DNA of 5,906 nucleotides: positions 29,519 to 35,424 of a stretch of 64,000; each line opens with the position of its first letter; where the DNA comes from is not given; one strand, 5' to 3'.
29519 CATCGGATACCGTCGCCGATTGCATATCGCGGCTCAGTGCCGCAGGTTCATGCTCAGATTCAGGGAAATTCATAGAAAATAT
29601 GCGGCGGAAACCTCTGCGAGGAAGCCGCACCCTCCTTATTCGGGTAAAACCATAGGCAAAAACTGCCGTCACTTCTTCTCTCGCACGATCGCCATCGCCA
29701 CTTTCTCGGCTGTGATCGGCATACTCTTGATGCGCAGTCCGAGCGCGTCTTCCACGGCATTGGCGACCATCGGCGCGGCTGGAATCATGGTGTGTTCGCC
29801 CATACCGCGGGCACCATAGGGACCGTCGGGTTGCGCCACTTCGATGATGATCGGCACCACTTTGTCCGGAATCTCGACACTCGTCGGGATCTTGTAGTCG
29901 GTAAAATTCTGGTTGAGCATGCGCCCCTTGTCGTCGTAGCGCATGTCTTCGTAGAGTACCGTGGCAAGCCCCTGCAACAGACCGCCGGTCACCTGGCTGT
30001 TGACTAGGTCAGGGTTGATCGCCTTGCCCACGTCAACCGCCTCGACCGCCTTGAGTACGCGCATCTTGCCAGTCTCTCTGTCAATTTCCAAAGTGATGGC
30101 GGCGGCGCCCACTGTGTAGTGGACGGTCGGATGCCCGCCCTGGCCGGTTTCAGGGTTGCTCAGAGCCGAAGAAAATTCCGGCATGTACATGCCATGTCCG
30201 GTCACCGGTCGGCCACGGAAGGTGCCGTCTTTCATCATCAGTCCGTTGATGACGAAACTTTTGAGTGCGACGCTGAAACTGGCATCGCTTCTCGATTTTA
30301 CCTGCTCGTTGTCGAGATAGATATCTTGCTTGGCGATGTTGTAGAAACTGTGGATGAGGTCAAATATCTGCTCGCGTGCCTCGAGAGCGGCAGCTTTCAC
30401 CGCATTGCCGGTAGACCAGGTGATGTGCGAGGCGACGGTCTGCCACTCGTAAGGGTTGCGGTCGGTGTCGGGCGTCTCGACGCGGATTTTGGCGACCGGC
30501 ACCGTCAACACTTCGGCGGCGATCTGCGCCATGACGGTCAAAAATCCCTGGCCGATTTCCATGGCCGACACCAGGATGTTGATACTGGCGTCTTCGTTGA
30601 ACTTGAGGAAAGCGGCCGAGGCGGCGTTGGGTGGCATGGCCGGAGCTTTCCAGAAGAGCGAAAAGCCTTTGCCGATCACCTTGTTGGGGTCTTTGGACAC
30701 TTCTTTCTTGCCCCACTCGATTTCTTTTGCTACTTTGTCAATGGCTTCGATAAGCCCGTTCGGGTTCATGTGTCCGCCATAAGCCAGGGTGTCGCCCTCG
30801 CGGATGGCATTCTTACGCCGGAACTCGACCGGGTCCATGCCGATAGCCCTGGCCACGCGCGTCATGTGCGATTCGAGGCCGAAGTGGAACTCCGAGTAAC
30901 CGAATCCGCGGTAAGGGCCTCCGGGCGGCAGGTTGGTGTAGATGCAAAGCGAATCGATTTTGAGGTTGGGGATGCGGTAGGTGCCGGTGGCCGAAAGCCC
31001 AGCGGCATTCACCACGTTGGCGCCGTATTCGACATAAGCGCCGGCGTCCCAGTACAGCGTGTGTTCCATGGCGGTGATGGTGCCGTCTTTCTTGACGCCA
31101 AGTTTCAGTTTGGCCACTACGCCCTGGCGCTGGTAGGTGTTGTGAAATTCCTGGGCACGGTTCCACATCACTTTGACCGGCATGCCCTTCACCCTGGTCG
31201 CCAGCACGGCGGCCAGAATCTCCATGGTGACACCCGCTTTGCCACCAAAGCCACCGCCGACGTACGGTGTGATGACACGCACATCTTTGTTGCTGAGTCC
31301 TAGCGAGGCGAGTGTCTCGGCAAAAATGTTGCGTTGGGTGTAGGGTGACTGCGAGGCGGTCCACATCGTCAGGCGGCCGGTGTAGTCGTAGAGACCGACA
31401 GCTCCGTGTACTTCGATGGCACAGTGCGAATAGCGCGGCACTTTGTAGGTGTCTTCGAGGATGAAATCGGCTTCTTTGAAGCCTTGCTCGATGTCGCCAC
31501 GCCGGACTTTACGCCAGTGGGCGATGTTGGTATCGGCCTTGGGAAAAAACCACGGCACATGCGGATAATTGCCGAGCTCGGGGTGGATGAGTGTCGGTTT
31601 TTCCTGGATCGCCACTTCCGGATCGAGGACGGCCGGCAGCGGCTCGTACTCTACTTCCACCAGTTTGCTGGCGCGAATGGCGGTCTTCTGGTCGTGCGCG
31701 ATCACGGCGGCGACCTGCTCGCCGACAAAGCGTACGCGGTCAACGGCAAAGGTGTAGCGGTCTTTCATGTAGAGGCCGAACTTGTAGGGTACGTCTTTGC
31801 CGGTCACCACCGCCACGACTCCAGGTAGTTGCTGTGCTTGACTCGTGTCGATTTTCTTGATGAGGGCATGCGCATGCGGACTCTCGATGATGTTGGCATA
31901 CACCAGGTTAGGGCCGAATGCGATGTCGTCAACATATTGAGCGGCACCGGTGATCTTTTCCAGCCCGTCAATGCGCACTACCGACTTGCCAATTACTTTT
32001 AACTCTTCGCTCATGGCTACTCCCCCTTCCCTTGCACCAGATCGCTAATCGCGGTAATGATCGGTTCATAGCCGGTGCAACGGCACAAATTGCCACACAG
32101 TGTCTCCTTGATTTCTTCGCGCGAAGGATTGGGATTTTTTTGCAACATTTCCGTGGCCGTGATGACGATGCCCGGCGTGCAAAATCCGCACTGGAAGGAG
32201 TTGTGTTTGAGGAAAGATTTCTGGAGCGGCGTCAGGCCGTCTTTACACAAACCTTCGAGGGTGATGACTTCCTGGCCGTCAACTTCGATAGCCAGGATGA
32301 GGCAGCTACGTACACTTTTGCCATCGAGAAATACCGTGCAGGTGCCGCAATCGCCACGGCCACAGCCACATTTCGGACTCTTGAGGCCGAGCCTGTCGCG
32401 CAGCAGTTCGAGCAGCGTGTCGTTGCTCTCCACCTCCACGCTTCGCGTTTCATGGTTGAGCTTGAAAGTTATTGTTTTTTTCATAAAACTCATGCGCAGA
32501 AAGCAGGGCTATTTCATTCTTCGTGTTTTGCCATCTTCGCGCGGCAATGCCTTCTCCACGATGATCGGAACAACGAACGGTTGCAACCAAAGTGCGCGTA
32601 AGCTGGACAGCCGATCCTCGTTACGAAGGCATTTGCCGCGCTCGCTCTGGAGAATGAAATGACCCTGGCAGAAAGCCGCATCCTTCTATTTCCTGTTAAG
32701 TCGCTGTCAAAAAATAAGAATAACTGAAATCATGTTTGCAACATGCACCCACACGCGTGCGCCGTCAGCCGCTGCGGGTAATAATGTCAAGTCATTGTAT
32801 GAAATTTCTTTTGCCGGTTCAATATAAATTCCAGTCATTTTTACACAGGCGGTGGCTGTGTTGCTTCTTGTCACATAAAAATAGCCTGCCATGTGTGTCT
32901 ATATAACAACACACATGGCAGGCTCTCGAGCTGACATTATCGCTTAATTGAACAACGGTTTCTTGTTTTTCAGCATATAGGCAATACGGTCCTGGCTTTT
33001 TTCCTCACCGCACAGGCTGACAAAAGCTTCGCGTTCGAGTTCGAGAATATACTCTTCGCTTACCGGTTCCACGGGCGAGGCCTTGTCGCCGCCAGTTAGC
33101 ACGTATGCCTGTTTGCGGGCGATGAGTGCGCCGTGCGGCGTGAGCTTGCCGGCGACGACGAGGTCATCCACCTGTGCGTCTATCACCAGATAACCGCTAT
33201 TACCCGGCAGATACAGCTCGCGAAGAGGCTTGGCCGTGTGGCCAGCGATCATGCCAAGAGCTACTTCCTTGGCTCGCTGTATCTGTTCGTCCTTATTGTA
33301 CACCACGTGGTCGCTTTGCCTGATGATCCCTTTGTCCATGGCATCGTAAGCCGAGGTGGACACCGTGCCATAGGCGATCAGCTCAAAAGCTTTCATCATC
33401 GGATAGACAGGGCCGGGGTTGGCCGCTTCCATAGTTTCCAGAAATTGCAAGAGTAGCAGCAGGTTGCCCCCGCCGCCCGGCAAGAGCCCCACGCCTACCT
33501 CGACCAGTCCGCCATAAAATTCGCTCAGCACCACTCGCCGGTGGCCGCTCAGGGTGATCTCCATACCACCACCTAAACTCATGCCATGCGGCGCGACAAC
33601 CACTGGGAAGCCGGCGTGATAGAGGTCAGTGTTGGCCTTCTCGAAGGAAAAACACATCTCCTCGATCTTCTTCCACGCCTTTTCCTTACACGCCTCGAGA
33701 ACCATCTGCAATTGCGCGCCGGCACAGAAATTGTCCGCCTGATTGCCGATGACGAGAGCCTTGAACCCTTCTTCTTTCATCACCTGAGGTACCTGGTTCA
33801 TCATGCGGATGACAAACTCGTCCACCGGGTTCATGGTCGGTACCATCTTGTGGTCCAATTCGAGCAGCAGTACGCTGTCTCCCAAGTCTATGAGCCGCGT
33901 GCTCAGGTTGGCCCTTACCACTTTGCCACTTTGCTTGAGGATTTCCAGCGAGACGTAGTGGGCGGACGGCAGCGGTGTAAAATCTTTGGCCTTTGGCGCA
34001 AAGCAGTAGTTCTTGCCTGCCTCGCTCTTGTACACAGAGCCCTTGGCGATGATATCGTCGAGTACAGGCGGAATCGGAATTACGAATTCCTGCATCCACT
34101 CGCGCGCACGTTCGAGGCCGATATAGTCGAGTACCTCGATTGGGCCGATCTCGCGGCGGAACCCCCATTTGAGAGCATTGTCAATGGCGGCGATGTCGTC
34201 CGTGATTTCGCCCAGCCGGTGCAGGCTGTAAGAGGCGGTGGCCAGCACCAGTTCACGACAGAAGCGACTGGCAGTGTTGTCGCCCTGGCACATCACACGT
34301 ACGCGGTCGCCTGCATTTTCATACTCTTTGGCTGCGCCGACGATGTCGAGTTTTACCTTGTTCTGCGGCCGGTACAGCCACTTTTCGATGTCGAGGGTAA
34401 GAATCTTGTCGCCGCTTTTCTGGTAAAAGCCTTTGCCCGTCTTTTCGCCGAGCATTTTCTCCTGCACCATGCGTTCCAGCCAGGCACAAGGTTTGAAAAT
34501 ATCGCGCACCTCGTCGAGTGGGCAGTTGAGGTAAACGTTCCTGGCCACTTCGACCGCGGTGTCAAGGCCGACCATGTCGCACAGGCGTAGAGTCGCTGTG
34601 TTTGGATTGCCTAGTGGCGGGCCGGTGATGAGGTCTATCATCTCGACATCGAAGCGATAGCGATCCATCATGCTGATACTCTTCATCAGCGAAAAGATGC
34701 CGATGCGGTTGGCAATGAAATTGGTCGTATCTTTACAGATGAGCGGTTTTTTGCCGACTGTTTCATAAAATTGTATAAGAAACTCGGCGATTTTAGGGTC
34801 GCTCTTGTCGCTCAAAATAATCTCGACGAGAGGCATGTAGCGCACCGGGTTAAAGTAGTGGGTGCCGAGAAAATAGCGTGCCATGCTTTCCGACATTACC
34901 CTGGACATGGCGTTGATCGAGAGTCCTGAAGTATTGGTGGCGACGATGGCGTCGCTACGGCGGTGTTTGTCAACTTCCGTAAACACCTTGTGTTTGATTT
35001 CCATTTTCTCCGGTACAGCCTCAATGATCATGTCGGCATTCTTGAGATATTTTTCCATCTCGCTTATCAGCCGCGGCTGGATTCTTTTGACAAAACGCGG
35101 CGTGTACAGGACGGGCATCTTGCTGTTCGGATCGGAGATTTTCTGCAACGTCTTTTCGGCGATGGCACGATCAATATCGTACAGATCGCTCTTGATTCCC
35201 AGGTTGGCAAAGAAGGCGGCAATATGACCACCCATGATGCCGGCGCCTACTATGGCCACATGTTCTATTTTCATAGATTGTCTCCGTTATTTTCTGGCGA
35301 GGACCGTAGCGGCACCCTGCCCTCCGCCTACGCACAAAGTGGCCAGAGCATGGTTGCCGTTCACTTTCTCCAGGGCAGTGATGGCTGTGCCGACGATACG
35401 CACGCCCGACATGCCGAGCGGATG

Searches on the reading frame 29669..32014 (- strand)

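Call 79: search_protein_families(library=pfam, proteins=[window:29669-32014:-], max_evalue=0.0001)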
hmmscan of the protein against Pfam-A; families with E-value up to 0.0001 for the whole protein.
window:29669-32014:- (781 aa): 3 families
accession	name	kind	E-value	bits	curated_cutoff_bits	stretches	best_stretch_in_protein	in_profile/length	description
PF02738.23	MoCoBD_1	-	2.8e-78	262.8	27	1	157-403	2-244/244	Molybdopterin cofactor-binding domain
PF20256.3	MoCoBD_2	-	3.9e-67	227.2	27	1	428-716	2-283/283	Molybdopterin cofactor-binding domain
PF01315.27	Ald_Xan_dh_C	-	2.5e-32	111.9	31.3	1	22-127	1-110/110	Aldehyde oxidase and xanthine dehydrogenase, a/b hammerhead domain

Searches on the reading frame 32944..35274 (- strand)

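Call 79: search_protein_families(library=pfam, proteins=[window:32944-35274:-], max_evalue=0.0001)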
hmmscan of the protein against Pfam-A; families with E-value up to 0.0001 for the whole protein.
window:32944-35274:- (776 aa): 5 families
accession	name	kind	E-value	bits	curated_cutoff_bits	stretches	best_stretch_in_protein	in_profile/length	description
PF02737.24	3HCDH_N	-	7.2e-47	160.1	22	1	5-183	1-180/180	3-hydroxyacyl-CoA dehydrogenase, NAD binding domain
PF00725.27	3HCDH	-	2.9e-19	69.8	22.1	1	186-285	2-96/97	3-hydroxyacyl-CoA dehydrogenase, C-terminal domain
PF16113.10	ECH_2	-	4.5e-11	43.3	27.2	1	488-607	20-139/335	Enoyl-CoA hydratase/isomerase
PF00378.25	ECH_1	-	2.8e-07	30.6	27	1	480-607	16-140/251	Enoyl-CoA hydratase/isomerase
PF01210.29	NAD_Gly3P_dh_N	-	9.9e-06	26.1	23.1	1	6-132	2-119/158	NAD-dependent glycerol-3-phosphate dehydrogenase N-terminus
